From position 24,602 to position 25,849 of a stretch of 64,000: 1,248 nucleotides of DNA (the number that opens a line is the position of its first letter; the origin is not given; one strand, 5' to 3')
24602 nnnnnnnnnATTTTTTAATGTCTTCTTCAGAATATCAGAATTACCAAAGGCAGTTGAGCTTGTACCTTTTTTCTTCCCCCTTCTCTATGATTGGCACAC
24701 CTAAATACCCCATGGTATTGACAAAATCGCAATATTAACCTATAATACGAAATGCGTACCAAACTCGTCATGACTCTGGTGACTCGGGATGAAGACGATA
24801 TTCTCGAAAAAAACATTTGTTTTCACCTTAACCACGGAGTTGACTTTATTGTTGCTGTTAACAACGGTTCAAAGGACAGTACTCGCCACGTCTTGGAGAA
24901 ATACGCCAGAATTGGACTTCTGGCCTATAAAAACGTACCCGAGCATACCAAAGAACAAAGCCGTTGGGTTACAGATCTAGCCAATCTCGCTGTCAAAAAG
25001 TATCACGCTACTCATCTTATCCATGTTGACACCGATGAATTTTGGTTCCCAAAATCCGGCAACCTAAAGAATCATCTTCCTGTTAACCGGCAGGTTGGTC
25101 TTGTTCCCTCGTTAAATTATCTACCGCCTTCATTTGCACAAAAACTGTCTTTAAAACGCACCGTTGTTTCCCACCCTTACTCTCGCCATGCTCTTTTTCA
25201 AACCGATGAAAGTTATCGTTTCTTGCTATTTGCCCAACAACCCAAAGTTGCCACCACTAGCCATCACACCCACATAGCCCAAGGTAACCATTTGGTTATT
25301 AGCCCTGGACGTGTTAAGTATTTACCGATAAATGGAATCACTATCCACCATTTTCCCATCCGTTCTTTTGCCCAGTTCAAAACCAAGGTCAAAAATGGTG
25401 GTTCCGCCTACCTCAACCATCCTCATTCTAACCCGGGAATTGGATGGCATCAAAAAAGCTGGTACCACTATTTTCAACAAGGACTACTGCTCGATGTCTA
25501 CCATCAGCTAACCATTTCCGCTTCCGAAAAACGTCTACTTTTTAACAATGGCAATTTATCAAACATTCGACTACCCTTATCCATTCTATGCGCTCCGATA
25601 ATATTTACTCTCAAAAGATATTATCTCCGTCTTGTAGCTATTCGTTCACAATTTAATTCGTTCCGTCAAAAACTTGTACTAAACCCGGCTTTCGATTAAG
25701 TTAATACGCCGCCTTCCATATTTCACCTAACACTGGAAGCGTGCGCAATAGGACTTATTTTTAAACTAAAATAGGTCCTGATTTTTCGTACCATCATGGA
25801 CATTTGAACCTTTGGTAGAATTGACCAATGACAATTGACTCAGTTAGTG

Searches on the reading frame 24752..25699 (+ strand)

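Call 87: search_protein_families(library=pfam, proteins=[window:24752-25699:+])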
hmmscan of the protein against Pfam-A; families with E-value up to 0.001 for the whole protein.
window:24752-25699:+ (315 aa): 2 families
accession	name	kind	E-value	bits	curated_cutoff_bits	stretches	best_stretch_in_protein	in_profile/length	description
PF13704.12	Glyco_tranf_2_4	-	1.4e-11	45.1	27.5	1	12-100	1-86/98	Glycosyl transferase family 2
PF01697.33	Glyco_transf_92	-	2.2e-05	24.6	23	1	22-121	24-133/249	Glycosyltransferase family 92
